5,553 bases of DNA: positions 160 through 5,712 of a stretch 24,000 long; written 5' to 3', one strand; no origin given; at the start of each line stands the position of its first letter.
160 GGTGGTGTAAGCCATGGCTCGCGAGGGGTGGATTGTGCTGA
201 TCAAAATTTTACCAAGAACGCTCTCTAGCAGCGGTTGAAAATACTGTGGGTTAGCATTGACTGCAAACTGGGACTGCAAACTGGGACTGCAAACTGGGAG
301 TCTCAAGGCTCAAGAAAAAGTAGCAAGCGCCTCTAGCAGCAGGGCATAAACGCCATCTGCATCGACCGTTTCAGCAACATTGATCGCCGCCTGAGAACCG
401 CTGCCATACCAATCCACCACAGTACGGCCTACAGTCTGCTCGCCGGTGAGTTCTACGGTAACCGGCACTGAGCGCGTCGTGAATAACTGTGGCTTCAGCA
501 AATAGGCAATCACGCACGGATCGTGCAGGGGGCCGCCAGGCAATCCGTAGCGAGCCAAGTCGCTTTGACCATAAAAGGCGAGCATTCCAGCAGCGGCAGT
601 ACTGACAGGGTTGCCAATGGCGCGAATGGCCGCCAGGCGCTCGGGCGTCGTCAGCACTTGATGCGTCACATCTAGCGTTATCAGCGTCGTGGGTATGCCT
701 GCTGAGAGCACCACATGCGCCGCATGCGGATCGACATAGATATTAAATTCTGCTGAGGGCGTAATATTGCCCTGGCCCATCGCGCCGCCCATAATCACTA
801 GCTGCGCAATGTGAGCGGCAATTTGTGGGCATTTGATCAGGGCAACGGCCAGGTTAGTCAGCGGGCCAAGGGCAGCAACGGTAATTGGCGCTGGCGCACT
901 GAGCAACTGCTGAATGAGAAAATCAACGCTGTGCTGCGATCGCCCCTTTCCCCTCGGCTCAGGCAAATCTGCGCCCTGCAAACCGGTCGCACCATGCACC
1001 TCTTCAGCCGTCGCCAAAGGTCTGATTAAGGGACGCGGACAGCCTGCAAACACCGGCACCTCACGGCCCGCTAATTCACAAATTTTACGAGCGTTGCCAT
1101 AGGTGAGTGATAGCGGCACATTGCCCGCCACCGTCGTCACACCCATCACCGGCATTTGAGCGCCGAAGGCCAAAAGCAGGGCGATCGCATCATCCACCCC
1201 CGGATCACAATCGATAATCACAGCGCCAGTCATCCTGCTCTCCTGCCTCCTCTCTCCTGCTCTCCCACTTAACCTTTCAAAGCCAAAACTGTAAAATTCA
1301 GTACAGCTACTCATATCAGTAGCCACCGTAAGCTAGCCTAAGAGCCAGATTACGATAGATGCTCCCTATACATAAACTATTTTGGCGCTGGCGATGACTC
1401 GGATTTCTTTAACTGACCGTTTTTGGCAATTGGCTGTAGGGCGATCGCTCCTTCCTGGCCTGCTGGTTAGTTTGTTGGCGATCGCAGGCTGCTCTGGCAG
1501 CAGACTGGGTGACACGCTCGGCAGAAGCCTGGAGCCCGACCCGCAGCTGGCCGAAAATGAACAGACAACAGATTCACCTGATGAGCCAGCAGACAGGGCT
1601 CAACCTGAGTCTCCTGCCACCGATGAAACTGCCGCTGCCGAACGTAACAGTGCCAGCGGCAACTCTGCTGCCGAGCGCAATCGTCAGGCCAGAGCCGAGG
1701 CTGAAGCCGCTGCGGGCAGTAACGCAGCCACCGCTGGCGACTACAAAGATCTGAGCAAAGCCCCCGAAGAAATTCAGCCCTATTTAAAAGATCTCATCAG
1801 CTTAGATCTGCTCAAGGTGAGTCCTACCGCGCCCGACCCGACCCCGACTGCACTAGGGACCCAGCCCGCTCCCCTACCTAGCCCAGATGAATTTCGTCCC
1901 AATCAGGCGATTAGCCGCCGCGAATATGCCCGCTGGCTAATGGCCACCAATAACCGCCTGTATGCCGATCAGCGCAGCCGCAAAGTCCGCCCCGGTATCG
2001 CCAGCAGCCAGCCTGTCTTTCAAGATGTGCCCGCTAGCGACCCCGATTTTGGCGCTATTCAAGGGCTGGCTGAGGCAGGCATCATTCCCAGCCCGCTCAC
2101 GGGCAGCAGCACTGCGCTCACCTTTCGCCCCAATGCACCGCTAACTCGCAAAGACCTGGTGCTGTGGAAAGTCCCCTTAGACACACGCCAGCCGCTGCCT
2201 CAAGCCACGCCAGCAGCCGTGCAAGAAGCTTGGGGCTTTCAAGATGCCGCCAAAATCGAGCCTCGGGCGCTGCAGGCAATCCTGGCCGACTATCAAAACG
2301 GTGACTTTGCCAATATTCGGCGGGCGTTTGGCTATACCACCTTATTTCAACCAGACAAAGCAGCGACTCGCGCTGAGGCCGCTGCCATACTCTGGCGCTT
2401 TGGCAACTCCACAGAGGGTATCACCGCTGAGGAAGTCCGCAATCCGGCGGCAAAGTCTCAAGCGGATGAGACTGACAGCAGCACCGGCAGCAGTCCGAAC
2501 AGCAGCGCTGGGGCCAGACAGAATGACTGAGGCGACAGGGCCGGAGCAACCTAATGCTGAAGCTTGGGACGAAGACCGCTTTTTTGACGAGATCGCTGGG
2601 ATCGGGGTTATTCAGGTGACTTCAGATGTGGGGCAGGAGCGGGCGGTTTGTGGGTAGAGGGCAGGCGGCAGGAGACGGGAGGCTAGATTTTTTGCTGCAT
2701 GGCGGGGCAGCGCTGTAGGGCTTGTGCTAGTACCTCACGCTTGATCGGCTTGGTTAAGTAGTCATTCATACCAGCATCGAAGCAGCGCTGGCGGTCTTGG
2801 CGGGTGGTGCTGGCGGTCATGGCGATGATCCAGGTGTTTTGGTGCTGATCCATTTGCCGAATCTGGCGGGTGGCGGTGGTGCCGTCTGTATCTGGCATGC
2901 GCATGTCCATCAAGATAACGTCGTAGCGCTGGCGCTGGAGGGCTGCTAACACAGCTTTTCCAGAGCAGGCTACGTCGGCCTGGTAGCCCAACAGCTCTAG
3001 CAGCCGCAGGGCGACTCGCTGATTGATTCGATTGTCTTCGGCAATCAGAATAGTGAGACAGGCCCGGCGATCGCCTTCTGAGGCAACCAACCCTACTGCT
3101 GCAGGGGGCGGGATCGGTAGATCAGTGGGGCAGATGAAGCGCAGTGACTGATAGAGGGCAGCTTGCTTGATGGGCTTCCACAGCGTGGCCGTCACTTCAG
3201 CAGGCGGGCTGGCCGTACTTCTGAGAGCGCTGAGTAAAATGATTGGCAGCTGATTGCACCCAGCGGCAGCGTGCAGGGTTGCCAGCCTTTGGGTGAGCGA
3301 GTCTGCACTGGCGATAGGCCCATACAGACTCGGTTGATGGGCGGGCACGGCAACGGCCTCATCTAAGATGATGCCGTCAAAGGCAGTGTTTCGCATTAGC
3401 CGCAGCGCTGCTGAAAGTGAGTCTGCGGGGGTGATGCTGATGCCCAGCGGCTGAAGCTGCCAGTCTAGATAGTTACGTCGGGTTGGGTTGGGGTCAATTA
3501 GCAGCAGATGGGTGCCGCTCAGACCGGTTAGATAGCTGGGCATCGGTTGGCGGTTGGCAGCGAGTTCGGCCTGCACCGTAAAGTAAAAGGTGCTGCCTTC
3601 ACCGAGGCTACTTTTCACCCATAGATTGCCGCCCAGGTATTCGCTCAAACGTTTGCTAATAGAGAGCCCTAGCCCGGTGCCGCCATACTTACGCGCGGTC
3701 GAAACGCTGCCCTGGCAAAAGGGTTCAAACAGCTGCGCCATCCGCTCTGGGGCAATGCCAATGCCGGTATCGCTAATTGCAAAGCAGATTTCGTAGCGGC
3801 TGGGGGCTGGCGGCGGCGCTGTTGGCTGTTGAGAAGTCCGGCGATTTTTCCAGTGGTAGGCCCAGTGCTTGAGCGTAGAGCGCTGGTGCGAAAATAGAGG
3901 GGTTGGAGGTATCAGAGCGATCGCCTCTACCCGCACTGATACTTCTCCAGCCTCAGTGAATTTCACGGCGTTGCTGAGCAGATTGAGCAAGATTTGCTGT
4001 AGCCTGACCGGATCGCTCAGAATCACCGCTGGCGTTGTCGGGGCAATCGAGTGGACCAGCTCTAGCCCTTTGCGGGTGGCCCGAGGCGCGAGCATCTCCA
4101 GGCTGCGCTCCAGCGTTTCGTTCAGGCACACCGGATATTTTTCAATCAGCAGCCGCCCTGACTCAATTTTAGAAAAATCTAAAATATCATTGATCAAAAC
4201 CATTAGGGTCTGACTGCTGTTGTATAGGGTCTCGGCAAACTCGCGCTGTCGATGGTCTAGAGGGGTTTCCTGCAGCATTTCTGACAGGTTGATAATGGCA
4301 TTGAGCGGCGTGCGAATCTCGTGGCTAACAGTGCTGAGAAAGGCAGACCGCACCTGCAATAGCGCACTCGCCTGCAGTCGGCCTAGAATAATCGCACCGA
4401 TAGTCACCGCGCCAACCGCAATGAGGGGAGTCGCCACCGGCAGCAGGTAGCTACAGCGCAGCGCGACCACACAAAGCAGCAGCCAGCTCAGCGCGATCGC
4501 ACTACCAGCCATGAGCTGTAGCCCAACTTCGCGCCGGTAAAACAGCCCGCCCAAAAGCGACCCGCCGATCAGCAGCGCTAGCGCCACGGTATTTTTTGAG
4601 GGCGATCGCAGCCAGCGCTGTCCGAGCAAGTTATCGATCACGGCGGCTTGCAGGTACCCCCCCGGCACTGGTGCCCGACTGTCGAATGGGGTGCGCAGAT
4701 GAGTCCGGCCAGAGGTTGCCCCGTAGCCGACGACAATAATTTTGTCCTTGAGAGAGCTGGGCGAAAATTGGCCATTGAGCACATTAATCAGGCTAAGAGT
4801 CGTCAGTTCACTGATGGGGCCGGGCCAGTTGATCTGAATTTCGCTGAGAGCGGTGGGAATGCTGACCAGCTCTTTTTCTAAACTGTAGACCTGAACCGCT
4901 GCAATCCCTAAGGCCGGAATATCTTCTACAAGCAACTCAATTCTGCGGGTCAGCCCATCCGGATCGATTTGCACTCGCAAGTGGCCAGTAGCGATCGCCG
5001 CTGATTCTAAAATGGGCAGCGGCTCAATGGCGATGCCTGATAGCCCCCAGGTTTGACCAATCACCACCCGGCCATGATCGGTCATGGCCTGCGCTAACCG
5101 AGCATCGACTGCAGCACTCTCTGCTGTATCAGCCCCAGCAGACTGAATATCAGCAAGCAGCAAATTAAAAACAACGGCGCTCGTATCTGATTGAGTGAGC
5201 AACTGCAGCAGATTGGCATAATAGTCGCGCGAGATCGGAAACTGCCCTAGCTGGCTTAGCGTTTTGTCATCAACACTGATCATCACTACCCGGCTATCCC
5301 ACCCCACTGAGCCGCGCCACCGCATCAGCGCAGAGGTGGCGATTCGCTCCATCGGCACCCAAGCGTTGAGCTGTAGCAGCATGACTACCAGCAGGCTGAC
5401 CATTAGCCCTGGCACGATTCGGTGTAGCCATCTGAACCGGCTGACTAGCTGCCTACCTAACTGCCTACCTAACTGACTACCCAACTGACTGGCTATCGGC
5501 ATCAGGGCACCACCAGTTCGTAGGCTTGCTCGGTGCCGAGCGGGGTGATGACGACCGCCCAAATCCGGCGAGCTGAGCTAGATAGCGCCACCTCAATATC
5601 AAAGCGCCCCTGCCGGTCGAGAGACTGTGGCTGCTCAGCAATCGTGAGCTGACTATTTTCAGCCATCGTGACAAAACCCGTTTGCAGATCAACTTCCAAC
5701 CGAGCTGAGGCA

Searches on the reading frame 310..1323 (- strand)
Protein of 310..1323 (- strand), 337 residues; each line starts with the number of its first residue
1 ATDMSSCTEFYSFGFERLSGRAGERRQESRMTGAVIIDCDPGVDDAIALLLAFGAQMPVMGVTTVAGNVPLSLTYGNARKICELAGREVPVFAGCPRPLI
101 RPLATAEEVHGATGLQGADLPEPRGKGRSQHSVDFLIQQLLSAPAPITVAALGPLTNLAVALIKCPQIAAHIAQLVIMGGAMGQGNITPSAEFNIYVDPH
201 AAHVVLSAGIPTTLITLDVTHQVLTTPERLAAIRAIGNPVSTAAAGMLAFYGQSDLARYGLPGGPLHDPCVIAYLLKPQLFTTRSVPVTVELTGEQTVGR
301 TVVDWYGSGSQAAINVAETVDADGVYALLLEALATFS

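Call 45: search_protein_families(library=pfam, proteins=[window:310-1323:-])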
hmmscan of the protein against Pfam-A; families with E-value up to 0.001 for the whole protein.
window:310-1323:- (337 aa): 1 family
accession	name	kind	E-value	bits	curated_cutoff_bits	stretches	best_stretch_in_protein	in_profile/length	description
PF01156.24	IU_nuc_hydro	-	3.5e-100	335.9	34.2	1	35-326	1-296/297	Inosine-uridine preferring nucleoside hydrolase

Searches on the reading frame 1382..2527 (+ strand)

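Call 45: search_protein_families(library=pfam, proteins=[window:1382-2527:+])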
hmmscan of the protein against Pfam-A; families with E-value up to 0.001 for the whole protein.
window:1382-2527:+ (382 aa): 1 family
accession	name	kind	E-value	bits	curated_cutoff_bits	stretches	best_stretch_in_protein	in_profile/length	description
PF00395.25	SLH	-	6.8e-11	42.4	20.8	0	213-258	2-42/44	S-layer homology domain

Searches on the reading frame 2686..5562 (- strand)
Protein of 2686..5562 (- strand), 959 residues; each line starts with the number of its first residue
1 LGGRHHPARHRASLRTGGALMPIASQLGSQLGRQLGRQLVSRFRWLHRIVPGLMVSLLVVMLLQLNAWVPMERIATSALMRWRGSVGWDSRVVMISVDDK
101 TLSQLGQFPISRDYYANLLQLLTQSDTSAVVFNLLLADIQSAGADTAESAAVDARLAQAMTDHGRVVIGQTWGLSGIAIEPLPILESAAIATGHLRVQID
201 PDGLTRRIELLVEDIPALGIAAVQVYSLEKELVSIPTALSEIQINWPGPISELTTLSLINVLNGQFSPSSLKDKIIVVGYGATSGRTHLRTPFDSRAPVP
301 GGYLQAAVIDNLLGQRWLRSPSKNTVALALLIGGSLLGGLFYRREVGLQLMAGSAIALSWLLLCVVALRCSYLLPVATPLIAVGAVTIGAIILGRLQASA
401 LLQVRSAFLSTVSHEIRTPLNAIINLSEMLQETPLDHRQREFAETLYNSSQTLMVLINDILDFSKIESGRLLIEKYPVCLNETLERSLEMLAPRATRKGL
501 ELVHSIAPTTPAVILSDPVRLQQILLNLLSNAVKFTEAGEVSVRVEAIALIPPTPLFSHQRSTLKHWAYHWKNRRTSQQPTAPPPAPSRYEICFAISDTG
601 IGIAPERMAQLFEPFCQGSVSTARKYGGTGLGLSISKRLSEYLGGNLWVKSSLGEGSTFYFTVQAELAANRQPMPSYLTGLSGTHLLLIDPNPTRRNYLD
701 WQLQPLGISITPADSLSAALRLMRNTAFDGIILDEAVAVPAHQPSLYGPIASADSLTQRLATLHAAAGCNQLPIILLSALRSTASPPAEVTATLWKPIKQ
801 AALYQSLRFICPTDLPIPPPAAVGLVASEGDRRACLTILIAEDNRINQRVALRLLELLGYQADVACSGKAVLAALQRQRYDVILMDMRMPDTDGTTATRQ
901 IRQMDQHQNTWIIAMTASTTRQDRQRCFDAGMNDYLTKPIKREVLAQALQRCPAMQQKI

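Call 45: search_protein_families(library=pfam, proteins=[window:2686-5562:-])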
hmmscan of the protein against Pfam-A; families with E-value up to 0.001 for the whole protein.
window:2686-5562:- (959 aa): 6 families
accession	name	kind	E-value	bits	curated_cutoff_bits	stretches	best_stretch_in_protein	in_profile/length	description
PF05226.16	CHASE2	-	2.2e-41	142.6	26.3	1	57-339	3-256/257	CHASE2 domain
PF00072.30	Response_reg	-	7.7e-34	116.6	30.2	1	838-949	1-110/111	Response regulator receiver domain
PF02518.31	HATPase_c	-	9.4e-27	94.1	26.4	2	591-665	37-109/111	Histidine kinase-, DNA gyrase B-, and HSP90-like ATPase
PF00512.31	HisKA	-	7.6e-22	77.6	26.9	1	405-469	2-66/66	His Kinase A (phospho-acceptor) domain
PF23198.2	PDE8A_N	-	1.8e-07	31.6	29.6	1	856-926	31-102/147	PDE8A-like, N-terminal domain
PF24896.1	Receiver_CRE1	-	7.4e-05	23.4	27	0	681-728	4-51/136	AHK4/CRE1/WOL first receiver domain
